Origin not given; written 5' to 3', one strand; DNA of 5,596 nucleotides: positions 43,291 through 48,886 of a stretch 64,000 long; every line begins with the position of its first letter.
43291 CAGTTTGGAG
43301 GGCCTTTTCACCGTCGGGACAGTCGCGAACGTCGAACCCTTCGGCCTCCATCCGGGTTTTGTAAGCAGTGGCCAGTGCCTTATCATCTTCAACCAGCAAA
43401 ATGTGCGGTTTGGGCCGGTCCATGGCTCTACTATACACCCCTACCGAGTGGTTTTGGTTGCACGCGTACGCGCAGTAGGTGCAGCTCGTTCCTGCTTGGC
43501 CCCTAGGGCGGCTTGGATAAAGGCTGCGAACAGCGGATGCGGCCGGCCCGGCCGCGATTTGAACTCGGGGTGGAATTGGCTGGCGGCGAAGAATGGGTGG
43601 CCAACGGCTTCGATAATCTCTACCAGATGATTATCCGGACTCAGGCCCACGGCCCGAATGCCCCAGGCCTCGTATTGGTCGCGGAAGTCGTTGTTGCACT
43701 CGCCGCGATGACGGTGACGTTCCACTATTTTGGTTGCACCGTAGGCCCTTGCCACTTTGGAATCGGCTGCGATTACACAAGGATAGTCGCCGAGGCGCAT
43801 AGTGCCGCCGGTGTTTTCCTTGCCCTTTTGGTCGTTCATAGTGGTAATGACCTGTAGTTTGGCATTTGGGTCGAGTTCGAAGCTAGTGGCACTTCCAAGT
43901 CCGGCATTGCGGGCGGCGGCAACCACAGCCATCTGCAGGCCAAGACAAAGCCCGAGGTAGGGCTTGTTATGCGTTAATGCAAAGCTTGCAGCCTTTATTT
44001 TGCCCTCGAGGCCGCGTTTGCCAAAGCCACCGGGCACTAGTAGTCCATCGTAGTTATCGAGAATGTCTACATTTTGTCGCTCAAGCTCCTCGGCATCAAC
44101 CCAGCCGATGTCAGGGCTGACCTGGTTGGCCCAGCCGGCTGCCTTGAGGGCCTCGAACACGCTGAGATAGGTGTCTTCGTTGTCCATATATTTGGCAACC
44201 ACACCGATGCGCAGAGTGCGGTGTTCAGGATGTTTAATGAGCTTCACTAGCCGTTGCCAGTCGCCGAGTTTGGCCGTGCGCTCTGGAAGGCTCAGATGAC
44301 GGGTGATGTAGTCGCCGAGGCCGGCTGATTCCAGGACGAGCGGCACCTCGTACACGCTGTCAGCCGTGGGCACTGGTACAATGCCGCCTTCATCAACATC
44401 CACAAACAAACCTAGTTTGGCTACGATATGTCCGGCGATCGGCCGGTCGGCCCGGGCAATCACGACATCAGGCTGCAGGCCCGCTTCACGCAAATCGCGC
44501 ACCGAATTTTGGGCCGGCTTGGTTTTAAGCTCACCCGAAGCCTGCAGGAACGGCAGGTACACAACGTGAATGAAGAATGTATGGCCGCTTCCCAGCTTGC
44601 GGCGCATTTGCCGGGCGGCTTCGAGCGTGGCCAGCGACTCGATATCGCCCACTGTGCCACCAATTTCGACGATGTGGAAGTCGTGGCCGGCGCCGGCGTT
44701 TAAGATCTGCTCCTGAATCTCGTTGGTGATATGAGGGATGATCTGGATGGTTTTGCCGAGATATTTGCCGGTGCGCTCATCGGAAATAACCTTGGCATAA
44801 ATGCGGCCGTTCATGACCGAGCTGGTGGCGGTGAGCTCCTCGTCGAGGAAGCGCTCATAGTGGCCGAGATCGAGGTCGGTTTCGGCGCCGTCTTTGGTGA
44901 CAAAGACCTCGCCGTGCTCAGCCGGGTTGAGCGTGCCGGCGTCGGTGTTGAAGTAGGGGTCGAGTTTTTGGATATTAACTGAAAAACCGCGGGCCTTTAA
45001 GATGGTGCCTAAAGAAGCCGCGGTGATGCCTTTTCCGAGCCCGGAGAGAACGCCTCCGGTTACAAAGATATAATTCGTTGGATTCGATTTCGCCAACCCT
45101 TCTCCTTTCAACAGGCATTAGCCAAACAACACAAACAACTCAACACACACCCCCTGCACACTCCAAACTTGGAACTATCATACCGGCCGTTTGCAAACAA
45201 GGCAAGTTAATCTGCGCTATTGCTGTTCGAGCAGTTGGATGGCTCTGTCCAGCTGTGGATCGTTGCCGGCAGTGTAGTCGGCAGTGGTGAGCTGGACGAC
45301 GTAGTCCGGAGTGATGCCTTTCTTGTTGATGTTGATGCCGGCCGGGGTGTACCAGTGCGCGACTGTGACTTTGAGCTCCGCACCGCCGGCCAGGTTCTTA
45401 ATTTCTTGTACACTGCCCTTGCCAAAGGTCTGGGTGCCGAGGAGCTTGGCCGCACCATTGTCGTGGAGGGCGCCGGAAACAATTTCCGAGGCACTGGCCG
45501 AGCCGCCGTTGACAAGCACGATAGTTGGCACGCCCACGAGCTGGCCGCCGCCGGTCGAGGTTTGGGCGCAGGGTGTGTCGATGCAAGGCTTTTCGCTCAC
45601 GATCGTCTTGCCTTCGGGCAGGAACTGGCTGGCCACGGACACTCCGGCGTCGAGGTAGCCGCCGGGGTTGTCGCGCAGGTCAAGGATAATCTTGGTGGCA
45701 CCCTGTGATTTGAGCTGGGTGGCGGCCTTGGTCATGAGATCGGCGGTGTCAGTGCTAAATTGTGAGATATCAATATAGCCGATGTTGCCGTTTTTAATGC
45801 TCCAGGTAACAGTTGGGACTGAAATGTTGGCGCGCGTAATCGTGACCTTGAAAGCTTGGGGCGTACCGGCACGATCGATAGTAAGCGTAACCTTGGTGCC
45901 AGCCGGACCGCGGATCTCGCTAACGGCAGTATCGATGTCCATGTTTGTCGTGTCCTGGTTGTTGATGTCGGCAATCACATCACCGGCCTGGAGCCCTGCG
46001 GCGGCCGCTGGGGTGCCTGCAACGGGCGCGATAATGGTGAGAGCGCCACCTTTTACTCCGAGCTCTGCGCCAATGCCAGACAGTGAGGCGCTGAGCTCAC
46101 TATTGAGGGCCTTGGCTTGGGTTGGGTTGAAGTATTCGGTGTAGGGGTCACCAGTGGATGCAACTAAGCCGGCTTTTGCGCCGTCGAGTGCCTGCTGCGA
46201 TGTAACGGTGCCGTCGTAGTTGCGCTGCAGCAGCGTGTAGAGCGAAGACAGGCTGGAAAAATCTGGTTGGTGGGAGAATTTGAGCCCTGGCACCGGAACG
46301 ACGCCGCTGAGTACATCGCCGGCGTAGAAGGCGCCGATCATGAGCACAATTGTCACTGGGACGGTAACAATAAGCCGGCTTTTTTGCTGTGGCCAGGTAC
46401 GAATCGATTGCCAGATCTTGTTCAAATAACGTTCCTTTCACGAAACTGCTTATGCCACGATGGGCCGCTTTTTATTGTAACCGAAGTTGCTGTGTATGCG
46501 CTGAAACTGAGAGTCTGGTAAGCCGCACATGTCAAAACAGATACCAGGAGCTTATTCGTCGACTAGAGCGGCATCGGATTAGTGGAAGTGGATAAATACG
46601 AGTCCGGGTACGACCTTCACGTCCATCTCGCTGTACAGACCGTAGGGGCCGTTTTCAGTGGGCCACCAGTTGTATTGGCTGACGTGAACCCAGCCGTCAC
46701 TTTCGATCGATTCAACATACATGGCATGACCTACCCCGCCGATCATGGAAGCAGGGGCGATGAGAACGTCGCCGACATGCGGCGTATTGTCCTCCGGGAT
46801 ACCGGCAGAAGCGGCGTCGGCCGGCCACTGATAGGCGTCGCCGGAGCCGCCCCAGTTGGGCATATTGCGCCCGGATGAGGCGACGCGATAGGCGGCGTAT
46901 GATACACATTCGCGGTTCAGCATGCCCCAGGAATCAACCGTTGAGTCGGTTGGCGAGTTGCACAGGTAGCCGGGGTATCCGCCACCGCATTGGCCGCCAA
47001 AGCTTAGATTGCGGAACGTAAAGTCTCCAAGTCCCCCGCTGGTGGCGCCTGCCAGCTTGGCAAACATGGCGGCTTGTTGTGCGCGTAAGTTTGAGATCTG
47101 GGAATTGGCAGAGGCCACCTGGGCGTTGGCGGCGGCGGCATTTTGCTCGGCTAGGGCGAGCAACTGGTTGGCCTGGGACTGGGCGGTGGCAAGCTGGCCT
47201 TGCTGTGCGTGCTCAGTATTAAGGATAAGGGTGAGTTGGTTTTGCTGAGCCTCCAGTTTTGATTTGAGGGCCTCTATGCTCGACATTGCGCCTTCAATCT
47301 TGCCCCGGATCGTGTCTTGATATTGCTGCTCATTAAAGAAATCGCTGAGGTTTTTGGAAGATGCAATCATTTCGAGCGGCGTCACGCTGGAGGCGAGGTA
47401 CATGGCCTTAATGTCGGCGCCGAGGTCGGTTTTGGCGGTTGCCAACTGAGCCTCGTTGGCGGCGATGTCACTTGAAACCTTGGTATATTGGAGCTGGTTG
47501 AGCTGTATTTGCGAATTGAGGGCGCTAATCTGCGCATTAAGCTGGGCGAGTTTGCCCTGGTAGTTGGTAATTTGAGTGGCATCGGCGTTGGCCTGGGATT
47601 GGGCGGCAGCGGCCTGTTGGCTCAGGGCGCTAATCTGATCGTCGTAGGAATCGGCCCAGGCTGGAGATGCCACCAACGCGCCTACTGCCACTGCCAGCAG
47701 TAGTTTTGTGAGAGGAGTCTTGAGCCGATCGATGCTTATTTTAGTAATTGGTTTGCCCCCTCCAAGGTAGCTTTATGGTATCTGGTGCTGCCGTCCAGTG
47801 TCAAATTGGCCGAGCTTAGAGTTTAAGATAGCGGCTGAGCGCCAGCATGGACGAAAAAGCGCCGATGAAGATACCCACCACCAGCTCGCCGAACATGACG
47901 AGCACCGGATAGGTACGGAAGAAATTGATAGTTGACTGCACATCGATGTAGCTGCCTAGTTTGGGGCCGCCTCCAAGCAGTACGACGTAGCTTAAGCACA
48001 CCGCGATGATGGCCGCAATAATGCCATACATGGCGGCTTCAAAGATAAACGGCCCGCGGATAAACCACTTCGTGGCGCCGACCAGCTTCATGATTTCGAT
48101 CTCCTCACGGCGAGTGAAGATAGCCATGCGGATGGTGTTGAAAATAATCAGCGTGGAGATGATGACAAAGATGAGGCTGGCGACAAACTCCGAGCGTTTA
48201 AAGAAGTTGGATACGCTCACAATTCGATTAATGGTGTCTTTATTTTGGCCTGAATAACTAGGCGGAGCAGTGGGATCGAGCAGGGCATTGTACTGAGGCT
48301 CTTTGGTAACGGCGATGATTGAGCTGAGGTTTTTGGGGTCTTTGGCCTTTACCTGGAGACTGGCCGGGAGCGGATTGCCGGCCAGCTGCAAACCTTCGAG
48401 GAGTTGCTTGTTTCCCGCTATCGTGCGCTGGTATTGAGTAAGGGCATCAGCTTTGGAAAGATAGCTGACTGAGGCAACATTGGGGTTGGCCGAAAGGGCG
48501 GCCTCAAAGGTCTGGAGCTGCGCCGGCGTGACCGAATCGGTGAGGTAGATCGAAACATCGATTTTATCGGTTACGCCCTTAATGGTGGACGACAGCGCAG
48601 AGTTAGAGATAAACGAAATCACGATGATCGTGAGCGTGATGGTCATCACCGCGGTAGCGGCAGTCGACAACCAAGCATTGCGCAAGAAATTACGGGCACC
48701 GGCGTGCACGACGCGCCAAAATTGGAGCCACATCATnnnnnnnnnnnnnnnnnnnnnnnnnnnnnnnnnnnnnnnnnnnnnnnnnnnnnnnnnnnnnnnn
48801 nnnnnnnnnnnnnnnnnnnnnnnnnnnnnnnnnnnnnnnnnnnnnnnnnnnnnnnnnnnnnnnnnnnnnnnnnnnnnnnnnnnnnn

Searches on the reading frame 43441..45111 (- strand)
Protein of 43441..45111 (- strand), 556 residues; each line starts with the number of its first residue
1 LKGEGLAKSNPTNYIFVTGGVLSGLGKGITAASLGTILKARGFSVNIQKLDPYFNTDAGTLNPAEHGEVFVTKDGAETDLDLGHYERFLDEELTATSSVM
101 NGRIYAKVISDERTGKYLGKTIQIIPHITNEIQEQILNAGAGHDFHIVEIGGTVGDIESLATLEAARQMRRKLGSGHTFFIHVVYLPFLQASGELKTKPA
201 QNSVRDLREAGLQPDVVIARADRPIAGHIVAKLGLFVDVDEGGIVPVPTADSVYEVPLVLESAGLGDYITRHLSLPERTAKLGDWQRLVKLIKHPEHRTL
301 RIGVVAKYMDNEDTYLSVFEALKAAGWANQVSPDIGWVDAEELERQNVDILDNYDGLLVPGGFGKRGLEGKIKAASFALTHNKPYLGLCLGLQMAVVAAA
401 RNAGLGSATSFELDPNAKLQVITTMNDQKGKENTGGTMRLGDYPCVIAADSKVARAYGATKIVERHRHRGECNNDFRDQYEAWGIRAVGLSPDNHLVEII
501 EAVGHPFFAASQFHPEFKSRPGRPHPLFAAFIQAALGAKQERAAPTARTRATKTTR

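Call 16: search_protein_families(library=pfam, proteins=[window:43441-45111:-], max_evalue=0.001)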
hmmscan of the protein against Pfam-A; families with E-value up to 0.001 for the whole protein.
window:43441-45111:- (556 aa): 4 families
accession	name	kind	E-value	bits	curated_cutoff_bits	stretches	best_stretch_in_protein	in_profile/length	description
PF06418.20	CTP_synth_N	-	1.4e-109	366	26.1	1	14-275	2-265/265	CTP synthase N-terminus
PF00117.34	GATase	-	9.6e-32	110.6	22.8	1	313-533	4-189/190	Glutamine amidotransferase class-I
PF01656.29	CbiA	-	0.00033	21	25.4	1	23-323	8-97/125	CobQ/CobB/MinD/ParA nucleotide binding domain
PF07722.19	Peptidase_C26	-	0.00075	19.8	20.5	0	378-516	101-219/219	Peptidase C26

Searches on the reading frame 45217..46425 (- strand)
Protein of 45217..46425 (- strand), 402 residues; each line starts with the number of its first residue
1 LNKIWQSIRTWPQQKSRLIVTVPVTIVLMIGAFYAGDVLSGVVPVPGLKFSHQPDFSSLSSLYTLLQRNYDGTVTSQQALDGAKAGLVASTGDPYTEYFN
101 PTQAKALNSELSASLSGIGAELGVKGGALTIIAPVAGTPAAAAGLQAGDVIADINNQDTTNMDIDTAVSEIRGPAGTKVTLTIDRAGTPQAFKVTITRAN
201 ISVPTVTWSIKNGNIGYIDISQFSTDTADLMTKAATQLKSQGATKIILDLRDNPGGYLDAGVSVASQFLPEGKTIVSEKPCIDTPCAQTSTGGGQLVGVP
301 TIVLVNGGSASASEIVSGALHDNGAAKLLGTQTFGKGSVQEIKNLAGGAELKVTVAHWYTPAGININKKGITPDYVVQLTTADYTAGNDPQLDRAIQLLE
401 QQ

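Call 16: search_protein_families(library=pfam, proteins=[window:45217-46425:-], max_evalue=0.001)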
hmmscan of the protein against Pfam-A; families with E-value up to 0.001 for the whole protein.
window:45217-46425:- (402 aa): 5 families
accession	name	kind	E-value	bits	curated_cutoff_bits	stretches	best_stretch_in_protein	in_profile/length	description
PF03572.23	Peptidase_S41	-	1.7e-49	168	24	1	214-377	1-165/165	Peptidase family S41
PF17820.7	PDZ_6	-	7.3e-13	48.5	27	1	131-185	2-54/54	PDZ domain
PF00595.29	PDZ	-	1.5e-12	48.1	23.2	1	116-183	10-80/81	PDZ domain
PF13180.12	PDZ_2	-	5e-08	33.6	27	1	117-195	2-79/80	PDZ domain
PF22694.1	CtpB_N-like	-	2.2e-05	25.3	27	1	54-100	36-82/85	Activating protease CtpB N-terminal domain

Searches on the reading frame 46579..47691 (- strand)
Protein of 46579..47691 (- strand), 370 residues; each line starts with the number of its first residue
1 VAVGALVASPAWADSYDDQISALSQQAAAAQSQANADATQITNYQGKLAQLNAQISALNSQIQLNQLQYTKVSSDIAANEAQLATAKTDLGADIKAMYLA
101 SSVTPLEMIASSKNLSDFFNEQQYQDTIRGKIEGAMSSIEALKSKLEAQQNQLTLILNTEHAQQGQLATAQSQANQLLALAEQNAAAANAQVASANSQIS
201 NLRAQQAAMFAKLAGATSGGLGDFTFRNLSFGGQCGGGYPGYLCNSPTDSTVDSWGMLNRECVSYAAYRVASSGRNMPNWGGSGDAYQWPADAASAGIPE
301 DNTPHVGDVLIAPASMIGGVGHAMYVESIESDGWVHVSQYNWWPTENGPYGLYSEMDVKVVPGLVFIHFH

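Call 16: search_protein_families(library=pfam, proteins=[window:46579-47691:-], max_evalue=0.001)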
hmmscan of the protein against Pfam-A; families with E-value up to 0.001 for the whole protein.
window:46579-47691:- (370 aa): 1 family
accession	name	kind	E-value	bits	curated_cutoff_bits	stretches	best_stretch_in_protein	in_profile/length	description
PF05257.22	CHAP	-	2.6e-12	47.5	26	1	254-341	3-81/81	CHAP domain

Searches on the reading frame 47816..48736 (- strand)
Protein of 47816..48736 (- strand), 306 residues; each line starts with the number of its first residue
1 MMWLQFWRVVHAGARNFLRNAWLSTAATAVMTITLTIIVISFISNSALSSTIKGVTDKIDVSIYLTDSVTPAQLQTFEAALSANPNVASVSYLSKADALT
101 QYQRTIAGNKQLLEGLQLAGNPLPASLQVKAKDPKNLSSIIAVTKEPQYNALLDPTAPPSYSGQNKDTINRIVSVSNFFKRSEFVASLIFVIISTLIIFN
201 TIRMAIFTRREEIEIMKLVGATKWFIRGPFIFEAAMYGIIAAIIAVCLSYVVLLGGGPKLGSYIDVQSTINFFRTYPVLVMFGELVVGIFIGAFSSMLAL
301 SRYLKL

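Call 16: search_protein_families(library=pfam, proteins=[window:47816-48736:-], max_evalue=0.001)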
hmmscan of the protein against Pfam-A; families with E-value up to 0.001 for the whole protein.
window:47816-48736:- (306 aa): 2 families
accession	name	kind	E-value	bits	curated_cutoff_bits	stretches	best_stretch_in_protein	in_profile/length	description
PF18075.7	FtsX_ECD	-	2.1e-19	70.3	23.5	1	60-142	2-85/96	FtsX extracellular domain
PF02687.27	FtsX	-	3.5e-15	56.5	25.5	1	185-305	2-117/120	FtsX-like permease C-terminal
